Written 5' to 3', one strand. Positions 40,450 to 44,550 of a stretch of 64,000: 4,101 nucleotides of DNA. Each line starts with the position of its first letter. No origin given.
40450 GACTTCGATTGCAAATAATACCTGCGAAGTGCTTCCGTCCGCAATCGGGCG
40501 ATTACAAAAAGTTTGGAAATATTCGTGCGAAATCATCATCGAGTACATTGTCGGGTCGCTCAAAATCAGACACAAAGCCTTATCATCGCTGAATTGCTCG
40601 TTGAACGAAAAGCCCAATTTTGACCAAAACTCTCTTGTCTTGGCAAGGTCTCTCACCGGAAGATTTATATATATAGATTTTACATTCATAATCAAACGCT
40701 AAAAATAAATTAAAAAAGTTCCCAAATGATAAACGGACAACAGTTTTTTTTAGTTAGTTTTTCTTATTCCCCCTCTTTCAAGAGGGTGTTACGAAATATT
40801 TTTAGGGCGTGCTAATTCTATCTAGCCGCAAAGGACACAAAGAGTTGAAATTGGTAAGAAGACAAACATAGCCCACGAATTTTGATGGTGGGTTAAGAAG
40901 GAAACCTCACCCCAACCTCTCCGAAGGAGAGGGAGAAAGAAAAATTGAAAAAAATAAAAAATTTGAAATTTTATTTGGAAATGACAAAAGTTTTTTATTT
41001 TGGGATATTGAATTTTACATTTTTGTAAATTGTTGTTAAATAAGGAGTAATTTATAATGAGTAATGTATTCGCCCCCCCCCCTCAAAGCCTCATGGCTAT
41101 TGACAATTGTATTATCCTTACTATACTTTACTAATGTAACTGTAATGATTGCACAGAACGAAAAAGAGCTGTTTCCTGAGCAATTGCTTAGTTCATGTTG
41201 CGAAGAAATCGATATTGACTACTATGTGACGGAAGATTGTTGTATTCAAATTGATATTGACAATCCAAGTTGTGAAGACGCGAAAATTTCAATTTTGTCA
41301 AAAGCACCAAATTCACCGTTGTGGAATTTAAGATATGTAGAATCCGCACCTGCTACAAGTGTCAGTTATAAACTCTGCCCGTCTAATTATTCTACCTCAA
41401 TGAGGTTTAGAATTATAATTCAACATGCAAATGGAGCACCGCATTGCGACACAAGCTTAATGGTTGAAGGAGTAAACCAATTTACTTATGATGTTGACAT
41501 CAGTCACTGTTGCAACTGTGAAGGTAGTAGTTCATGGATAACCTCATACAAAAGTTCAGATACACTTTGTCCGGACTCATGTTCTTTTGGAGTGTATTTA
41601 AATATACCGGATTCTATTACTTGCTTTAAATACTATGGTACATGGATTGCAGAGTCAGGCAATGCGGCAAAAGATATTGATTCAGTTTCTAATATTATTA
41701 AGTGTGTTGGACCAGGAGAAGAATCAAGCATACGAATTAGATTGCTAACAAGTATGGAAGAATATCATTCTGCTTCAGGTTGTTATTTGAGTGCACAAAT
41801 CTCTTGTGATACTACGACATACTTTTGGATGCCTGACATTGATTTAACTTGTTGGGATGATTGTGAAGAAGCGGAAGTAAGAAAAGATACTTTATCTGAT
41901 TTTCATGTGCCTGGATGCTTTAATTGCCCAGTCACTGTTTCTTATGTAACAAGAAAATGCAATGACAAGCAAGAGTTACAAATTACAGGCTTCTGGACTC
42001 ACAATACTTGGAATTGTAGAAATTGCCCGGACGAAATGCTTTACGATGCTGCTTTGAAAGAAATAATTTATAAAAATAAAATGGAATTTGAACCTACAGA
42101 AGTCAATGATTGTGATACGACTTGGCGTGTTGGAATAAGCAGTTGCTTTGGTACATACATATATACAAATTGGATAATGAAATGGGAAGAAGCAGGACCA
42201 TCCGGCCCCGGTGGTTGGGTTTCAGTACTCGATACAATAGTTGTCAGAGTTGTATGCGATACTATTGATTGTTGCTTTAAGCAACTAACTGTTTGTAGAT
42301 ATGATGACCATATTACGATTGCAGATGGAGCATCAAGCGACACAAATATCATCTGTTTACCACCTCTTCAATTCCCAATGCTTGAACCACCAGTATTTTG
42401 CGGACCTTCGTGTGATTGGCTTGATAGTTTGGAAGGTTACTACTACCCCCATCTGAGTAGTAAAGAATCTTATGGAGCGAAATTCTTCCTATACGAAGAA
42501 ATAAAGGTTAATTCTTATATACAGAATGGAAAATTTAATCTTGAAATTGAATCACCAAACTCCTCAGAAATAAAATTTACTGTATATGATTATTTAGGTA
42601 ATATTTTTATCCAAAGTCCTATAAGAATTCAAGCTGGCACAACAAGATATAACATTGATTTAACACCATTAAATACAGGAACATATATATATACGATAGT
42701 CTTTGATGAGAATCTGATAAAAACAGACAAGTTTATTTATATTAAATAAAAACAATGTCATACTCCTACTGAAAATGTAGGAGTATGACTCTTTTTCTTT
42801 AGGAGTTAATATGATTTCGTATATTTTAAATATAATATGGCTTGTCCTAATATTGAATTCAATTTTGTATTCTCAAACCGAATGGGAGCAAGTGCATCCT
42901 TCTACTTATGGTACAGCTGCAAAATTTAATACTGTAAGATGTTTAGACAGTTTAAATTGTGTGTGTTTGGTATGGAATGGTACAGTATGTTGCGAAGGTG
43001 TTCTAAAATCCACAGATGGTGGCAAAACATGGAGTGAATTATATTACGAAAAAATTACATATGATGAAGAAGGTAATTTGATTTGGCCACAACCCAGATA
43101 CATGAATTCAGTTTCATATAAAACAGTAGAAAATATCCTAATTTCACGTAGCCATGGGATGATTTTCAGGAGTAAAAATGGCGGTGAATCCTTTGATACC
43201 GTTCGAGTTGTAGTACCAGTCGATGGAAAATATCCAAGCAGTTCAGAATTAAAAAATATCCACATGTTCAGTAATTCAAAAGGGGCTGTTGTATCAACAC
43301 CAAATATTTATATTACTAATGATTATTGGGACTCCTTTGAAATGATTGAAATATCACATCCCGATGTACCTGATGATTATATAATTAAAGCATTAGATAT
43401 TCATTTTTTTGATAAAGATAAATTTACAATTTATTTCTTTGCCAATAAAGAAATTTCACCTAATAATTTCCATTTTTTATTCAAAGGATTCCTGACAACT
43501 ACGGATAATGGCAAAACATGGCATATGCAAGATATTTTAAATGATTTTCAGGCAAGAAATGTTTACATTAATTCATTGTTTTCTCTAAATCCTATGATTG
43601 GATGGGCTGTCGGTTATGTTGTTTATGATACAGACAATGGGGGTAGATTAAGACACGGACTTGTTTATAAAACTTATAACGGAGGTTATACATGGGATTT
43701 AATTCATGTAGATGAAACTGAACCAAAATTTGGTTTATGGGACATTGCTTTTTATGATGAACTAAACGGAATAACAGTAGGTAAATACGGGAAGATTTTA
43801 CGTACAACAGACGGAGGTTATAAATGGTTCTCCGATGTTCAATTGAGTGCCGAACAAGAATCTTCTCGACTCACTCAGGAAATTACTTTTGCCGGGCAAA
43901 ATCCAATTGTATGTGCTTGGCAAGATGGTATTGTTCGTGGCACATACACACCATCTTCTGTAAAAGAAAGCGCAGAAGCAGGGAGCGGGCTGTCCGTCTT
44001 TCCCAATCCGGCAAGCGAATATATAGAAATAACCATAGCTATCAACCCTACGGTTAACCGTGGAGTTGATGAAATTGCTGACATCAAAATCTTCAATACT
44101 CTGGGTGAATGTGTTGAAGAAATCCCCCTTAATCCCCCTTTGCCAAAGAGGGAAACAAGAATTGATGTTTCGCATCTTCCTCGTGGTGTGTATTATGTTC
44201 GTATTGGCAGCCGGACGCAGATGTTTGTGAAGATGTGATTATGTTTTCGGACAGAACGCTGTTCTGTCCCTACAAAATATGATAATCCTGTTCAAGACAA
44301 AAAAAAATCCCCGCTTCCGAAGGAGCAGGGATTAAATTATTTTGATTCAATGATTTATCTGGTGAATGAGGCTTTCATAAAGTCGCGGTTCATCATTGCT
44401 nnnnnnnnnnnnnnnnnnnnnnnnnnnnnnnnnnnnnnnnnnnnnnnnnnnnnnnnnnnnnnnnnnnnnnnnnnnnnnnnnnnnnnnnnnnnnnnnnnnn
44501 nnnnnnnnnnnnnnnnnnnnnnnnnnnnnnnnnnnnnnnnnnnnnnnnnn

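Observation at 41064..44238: AT-rich 3.2-kb island encoding a novel ~40-cysteine secreted protein and a BNR-propeller protein, both with T9SS sorting domains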

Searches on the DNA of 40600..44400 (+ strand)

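Call 78: search_rna_families(source=window, start=40600, end=44400, threshold=evalue, max_evalue=1)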
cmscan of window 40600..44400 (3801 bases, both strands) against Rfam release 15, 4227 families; matches with E-value up to 1: 5.
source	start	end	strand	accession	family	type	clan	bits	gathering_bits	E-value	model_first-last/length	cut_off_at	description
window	40840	40952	+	RF02958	drum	Gene; sRNA;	-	25.8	43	0.063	1-112/112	no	drum RNA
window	44292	44351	-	RF02362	Yfr10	Gene; sRNA;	-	25.7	43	0.9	1-78/78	no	Cyanobacterial functional RNA 10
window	44305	44377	-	RF01393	isrJ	Gene; sRNA;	-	23.9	37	0.25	1-75/75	no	isrJ Hfq binding RNA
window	42740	42809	-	RF02625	WsnRNA46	Gene; sRNA;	-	22.3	65.3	0.42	1-151/151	no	Wolbachia sRNA 46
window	44300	44345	-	RF02837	anti-hemB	Gene; sRNA;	-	19.2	49.5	0.33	1-81/81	no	Burkholderia RNA 7 (anti-hemB)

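Call 81: search_rna_families(sources=[L002, L018], threshold=evalue, max_evalue=0.5, show_alignments=2)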
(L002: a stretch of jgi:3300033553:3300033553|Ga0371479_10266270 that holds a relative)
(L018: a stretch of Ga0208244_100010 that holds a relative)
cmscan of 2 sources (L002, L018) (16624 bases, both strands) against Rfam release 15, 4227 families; matches with E-value up to 0.5: 6.
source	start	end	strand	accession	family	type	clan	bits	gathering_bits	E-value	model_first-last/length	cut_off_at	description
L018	2665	2758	-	RF03531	n00280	Gene; sRNA;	-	30.2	65.2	0.23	1-101/101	no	Clostridioides difficile sRNA included into helicase gene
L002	2652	2761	+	RF02905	sRNA41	Gene; sRNA;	-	28.7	45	0.3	1-113/113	no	Archaeal Small RNA 41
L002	4218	4315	-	RF04145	MIR8706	Gene; miRNA;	-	27.8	95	0.095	1-101/101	no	MIR8706 microRNA precursor family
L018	8929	9029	-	RF01932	bxd_4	Gene; lncRNA;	-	26.3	40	0.49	1-106/106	no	Bithoraxoid conserved region 4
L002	3995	4047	+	RF03686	mir-9424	Gene; miRNA;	-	25.6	90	0.13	1-68/68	no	mir-9424 microRNA precursor family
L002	3995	4047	-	RF03686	mir-9424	Gene; miRNA;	-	23.7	90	0.48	1-68/68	no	mir-9424 microRNA precursor family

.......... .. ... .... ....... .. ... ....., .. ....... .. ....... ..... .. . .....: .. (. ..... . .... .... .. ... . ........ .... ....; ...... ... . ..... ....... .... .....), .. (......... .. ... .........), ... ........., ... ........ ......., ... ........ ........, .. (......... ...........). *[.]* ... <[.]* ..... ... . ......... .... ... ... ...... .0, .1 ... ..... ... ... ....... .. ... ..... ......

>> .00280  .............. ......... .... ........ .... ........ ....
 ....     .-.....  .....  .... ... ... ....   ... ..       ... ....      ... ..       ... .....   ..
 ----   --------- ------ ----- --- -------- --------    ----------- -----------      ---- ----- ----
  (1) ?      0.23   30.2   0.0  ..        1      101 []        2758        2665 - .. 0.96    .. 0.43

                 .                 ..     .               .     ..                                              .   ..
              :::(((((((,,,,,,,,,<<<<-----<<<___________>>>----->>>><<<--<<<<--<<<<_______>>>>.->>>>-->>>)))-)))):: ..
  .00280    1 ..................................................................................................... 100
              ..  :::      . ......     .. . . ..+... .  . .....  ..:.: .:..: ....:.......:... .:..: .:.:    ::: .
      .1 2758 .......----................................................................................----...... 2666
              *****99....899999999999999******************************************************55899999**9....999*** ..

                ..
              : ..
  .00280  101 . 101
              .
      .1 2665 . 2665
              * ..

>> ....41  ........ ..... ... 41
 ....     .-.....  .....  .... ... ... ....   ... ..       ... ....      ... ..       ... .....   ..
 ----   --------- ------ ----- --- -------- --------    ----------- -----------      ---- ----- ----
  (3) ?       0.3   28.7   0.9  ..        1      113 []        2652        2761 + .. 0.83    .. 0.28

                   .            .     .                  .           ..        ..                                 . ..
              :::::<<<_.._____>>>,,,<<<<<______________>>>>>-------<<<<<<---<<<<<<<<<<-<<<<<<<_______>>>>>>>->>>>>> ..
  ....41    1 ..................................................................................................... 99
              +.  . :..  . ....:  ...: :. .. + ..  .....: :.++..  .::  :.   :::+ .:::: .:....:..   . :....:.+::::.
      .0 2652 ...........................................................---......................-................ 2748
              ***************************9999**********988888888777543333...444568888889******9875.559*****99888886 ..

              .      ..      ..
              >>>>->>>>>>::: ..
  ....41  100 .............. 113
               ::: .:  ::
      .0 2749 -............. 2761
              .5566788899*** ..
